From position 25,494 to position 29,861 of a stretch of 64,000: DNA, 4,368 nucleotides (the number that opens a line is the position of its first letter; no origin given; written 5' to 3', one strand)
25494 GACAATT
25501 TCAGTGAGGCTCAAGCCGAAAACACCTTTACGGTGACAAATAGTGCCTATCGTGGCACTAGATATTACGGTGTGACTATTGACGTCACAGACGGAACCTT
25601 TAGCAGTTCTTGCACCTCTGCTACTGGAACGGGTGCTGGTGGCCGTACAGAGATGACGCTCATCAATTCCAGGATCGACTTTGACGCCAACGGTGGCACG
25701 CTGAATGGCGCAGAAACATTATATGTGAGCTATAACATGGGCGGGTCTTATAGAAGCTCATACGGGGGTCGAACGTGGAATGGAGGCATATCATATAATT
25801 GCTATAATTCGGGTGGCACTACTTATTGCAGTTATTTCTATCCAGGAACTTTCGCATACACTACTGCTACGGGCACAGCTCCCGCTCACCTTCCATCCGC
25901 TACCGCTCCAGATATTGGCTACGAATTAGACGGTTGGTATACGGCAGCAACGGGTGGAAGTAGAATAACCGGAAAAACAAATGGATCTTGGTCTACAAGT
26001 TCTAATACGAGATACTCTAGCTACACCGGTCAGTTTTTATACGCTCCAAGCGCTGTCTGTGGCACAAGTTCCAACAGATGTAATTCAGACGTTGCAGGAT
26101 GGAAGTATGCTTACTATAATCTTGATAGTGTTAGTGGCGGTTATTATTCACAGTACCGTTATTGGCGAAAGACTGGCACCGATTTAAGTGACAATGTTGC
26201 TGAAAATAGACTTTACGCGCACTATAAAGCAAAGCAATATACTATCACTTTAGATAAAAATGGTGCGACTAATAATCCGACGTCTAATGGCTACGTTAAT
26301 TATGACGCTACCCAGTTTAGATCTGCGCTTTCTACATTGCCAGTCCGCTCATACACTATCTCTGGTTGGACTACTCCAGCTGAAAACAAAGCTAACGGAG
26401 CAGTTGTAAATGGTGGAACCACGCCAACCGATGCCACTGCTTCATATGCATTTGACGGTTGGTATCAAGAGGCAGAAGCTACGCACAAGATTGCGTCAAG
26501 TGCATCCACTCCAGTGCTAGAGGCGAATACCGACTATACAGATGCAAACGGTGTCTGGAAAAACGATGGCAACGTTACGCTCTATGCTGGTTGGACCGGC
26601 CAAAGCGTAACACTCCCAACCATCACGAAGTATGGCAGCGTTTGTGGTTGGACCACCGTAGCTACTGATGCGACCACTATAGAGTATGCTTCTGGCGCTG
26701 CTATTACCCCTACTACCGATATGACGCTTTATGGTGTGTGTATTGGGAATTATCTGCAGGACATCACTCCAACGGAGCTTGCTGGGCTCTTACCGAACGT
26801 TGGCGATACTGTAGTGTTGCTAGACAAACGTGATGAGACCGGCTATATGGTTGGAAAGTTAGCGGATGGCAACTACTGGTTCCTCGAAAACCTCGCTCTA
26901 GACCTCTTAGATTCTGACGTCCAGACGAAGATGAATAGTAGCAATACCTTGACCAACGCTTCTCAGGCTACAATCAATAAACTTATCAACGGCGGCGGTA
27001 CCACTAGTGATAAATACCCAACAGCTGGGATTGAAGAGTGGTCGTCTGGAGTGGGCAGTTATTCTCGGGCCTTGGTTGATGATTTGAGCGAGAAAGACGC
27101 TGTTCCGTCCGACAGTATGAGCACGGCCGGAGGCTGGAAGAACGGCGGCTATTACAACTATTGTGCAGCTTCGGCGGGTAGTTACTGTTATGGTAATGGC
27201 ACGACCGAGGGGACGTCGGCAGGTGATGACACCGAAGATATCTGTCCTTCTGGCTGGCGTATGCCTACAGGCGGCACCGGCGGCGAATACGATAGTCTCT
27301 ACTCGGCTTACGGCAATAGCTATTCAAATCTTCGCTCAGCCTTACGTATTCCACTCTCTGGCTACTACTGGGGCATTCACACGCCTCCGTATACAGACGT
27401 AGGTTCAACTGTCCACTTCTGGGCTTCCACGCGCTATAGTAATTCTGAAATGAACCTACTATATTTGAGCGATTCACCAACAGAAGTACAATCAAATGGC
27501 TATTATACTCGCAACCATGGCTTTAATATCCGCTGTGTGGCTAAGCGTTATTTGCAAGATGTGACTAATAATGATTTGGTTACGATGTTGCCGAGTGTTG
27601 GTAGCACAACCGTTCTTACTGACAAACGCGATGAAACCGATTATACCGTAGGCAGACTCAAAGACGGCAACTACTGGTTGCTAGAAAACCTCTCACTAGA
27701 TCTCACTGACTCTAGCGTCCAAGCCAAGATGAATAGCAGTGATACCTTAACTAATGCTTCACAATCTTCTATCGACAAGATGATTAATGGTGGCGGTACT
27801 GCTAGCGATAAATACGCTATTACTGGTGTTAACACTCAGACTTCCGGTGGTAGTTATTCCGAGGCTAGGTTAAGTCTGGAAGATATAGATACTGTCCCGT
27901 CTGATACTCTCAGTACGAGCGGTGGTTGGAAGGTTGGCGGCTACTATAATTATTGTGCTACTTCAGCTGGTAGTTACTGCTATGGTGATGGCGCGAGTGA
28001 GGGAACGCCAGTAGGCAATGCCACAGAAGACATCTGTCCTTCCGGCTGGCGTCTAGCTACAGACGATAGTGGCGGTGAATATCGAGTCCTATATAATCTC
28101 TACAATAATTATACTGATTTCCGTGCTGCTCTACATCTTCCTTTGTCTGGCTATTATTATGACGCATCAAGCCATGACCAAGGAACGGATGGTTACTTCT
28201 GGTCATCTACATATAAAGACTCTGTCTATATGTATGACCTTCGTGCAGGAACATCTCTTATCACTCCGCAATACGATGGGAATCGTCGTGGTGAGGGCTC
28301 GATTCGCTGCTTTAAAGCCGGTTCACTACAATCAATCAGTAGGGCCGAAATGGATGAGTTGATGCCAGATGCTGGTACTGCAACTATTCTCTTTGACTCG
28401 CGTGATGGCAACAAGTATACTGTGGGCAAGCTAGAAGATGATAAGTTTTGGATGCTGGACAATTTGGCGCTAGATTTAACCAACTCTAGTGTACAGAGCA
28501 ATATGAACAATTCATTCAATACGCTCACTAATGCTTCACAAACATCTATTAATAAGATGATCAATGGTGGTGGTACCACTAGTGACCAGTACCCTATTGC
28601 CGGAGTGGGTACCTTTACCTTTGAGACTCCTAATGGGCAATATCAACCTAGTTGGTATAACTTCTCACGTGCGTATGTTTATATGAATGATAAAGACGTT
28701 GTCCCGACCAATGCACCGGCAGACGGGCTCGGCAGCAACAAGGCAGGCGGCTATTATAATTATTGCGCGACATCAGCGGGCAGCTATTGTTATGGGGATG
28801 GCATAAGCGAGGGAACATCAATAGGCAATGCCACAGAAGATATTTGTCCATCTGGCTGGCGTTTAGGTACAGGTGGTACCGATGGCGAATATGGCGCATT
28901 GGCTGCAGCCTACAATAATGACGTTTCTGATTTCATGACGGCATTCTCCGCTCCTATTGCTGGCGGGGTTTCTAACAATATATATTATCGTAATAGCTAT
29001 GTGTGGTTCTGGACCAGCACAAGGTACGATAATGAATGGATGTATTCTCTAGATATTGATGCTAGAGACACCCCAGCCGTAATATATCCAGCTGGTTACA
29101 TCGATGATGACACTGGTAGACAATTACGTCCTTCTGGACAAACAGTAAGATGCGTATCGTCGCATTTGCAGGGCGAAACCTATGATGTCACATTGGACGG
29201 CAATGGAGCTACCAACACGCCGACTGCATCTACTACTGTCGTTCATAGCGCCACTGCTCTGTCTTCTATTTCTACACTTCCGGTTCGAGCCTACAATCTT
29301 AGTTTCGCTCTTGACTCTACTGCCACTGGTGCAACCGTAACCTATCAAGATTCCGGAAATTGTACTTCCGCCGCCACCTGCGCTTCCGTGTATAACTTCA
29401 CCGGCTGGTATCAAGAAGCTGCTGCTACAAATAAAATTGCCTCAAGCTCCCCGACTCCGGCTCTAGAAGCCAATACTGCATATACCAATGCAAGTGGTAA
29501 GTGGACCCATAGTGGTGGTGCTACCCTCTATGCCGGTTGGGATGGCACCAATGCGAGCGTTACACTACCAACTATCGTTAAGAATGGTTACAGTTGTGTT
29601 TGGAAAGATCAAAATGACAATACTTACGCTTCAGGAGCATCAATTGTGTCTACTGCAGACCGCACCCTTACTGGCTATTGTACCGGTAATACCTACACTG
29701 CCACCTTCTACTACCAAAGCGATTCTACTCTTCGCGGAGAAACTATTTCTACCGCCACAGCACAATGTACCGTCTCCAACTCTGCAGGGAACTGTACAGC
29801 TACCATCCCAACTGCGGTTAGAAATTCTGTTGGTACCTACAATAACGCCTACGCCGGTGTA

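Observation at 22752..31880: Giant 3,042-aa modular surface protein takes up 14% of the window and is a candidate host/partner-adhesion factor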

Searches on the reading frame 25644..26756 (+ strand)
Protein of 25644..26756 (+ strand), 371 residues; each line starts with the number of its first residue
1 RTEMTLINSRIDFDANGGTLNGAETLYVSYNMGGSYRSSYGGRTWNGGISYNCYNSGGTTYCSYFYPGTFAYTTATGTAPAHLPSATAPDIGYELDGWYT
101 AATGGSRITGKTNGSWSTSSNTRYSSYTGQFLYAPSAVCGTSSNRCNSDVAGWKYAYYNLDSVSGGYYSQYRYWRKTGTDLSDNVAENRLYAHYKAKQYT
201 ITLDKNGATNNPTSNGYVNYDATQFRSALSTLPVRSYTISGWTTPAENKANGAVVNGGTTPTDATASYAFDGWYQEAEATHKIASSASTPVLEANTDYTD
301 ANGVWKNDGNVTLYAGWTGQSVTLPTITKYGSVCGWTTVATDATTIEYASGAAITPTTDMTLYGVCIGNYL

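Call 11: search_protein_families(library=pfam, proteins=[window:25644-26756:+], max_evalue=1)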
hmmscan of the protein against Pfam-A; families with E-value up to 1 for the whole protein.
window:25644-26756:+ (371 aa): 1 family
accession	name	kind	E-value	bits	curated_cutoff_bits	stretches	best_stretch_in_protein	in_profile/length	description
PF09479.16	Flg_new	-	6.8e-11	42.6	27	4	73-113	14-53/65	Listeria-Bacteroides repeat domain (List_Bact_rpt)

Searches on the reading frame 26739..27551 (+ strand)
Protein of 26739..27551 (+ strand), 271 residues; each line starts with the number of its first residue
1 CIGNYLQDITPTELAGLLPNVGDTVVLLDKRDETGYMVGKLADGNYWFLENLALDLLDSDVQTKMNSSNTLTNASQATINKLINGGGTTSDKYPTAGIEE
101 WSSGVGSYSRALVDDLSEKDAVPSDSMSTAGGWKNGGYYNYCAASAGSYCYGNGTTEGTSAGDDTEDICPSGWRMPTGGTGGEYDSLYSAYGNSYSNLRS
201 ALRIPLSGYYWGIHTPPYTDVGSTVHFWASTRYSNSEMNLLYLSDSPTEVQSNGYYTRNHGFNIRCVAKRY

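Call 11: search_protein_families(library=pfam, proteins=[window:26739-27551:+], max_evalue=1)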
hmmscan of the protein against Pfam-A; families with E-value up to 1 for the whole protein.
window:26739-27551:+ (271 aa): 1 family
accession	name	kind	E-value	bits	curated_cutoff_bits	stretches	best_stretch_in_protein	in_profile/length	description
PF09603.15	Fib_succ_major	-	1.4e-07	32.4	33.9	2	200-267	123-186/187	Fibrobacter succinogenes major domain (Fib_succ_major)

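Call 41: search_solved_structures(query=window:26739-27551:+, max_evalue=1)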
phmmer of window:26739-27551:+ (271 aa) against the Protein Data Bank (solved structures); distinct sequences matched with E-value up to 1: 4.
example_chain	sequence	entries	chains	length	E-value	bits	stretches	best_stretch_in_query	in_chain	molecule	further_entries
6i3g_A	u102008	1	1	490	0.098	15.8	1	203-242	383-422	ABC transporter, substrate-binding protein, family 5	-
2fgt_A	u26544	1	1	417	0.26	14.4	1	87-138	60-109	Two-component system yycF/yycG regulatory protein yycH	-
4yr1_A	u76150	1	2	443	0.54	13.3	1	96-190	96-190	Alkaline phosphatase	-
5tpq_A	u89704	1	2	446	0.55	13.3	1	96-190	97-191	Alkaline phosphatase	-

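Call 55: predict_structure(alignment_id=A3)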
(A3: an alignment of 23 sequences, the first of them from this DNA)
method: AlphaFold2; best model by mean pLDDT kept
length: 264 residues; sequences in the alignment: 23
mean_pLDDT: 80.5   pTM: 0.83
mean pLDDT of the five models: 80.5, 78.2, 77.1, 75.8, 75.1
residues with pLDDT >= 90: 111; 70-90: 84; 50-70: 48; < 50: 21
segments of 3 or more residues with pLDDT < 50: 82-85, 90-98, 124-128
pLDDT, mean of each block of 10 residues (from residue 1): 96 96 94 95 93 84 83 79 48 48 59 55 49 84 68 61 93 96 97 88 78 79 93 91 92 89 96
secondary structure, 60 per line:
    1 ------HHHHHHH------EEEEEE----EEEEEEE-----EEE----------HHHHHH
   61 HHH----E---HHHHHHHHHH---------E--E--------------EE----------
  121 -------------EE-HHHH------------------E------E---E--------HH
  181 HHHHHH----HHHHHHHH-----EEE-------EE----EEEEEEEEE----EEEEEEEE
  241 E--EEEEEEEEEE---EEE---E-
elements in order: H7-13 E20-25 E30-36 E42-44 H55-63 H72-81 H137-140 H179-186 H191-198 E204-206 E220-228 E233-241 E244-253 E257-259

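Call 59: fold_search(model_id=the predicted structure, library=pdb)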
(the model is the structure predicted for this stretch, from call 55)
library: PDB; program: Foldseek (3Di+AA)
matches with E <= 10: 171; with E <= 0.001: 0
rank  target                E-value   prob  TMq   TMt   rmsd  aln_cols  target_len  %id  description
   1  4eps                  3.5e-01  0.33  0.21  0.12   7.8       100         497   17  Crystal structure of a fimbrial protein (BACOVA_04982) from Bacteroides ovatus ATCC 8483 at 1.85 A resolution (released 2012-06-13)
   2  8oks_A                4.7e-01  0.33  0.14  0.31   3.7        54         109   15  Crystal structure of Bdellovibrio bacteriovorus Bd2740 C-terminal domain (released 2023-10-25)
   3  3alu_A                6.4e-01  0.06  0.16  0.23   9.6       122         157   10  Crystal structure of CEL-IV complexed with Raffinose (released 2011-01-19)
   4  5zwb_A                1.9e+00  0.04  0.11  0.11   9.9        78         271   12  Crystal structure of Pyridoxal kinase (PdxK) from Salmonella typhimurium in complex with ADP, PL-linked to Lys233 via  (released 2019-05-29)
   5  1prt_A                2.3e+00  0.02  0.07  0.08   7.3        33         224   15  THE CRYSTAL STRUCTURE OF PERTUSSIS TOXIN (released 1995-01-26)
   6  1zxn_A                2.3e+00  0.02  0.12  0.09   6.8        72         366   18  Human DNA topoisomerase IIa ATPase/ADP (released 2005-08-23)
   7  2c39_X                2.3e+00  0.02  0.09  0.10  10.0        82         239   11  RNase PH core of the archaeal exosome in complex with ADP (released 2005-11-23)
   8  2c39_H                2.4e+00  0.01  0.09  0.10  10.1        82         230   11  RNase PH core of the archaeal exosome in complex with ADP (released 2005-11-23)
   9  1zxm_A                2.7e+00  0.02  0.10  0.07   6.1        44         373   20  Human Topo IIa ATPase/AMP-PNP (released 2005-08-23)
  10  4r1f_D                2.7e+00  0.02  0.09  0.07   6.2        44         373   20  Re-refined Human DNA topoisomerase IIa (ATPase and transducer domains) in complex with ADP and SO4 (released 2014-09-24)
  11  3fdr                  2.9e+00  0.06  0.09  0.23   5.1        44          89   23  Crystal structure of TDRD2 (released 2009-01-06)
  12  5j39_A                2.9e+00  0.06  0.09  0.12   5.3        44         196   23  Crystal Structure of the extended TUDOR domain from TDRD2 (released 2016-04-13)
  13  4urn_B                2.9e+00  0.03  0.15  0.20   6.9        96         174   11  Crystal Structure of Staph ParE 24kDa in complex with Novobiocin (released 2014-07-16)
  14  1zxm_B                2.9e+00  0.02  0.07  0.06   6.6        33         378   12  Human Topo IIa ATPase/AMP-PNP (released 2005-08-23)
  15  9bq6_B                2.9e+00  0.02  0.07  0.06   6.5        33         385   12  Human Topoisomerase 2 Alpha ATPase domain bound to non-hydrolyzable ATP analog AMPPNP (released 2025-06-25)
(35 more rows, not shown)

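Call 78: fold_search(model_id=the predicted structure, library=viral)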
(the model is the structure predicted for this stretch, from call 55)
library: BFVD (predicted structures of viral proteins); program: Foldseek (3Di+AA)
matches with E <= 10: 229; with E <= 0.001: 1
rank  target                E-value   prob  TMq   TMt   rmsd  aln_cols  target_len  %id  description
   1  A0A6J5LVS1            8.3e-04  1.00  0.34  0.11   4.3       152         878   17  Fibrobacter succinogenes major paralogous domain [uncultured Caudovirales phage]
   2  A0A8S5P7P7            3.0e-03  0.72  0.28  0.19  14.4       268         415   12  Uncharacterized protein [Podoviridae sp. ctU7u6]
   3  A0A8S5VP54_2          7.0e-03  0.60  0.27  0.07  14.7       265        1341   12  (no name in the UniProt tables at hand)
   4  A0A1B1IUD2            2.8e-02  0.99  0.34  0.09   3.3       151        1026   16  (no name in the UniProt tables at hand)
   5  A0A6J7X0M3            8.0e-02  0.54  0.19  0.09   6.6       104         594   12  Peptidase S74 domain-containing protein [uncultured Caudovirales phage]
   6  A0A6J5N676            9.0e-02  0.57  0.27  0.19  13.1       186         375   15  Fibrobacter succinogenes major paralogous domain [uncultured Caudovirales phage]
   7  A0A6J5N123            1.1e-01  0.57  0.18  0.25   6.7        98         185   12  DUF1566 domain-containing protein [uncultured Caudovirales phage]
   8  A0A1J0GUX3            4.9e-01  0.28  0.20  0.24   8.1       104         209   10  (no name in the UniProt tables at hand)
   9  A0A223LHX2            5.3e-01  0.12  0.18  0.09   6.4       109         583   12  Putative virion structural protein [Erwinia phage vB_EamM_RisingSun]
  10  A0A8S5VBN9            7.6e-01  0.14  0.21  0.18   7.3       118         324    7  DUF6273 domain-containing protein [Myoviridae sp. ctbEa13]
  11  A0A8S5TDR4            1.0e+00  0.08  0.16  0.04   7.1        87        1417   10  Tail fiber protein [Myoviridae sp. ctK5o5]
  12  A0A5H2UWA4            1.2e+00  0.07  0.09  0.29   7.1        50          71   16  Uncharacterized protein [Acinetobacter phage vB_AbaP_APK32]
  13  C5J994                1.4e+00  0.14  0.10  0.40   2.7        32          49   19  Uncharacterized protein [Streptococcus phage PH10]
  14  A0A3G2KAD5            1.4e+00  0.02  0.10  0.13   5.5        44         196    9  Lysin A [Arthrobacter phage Noely]
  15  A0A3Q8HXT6            1.5e+00  0.02  0.07  0.11   9.1        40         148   18  (no name in the UniProt tables at hand)
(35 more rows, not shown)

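Call 88: search_solved_structures(query=A3, max_evalue=10)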
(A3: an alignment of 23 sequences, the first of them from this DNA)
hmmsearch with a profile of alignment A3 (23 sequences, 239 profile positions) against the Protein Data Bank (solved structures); distinct sequences matched with E-value up to 10: 0.

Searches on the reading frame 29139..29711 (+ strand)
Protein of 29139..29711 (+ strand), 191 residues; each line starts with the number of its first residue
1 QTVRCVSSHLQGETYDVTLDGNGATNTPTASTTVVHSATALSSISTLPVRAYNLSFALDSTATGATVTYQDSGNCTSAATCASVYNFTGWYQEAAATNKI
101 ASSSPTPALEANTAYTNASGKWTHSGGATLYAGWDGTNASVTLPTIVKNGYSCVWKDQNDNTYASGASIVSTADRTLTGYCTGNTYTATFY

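Call 11: search_protein_families(library=pfam, proteins=[window:29139-29711:+], max_evalue=1)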
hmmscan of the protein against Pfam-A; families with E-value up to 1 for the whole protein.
window:29139-29711:+ (191 aa): 2 families
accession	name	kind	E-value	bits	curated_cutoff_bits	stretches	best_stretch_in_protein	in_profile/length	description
PF09479.16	Flg_new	-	4.9e-06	27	27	1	52-106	1-54/65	Listeria-Bacteroides repeat domain (List_Bact_rpt)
PF19511.4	TrbL_5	-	0.025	14.2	25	1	22-85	79-142/290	Conjugal transfer protein TrbL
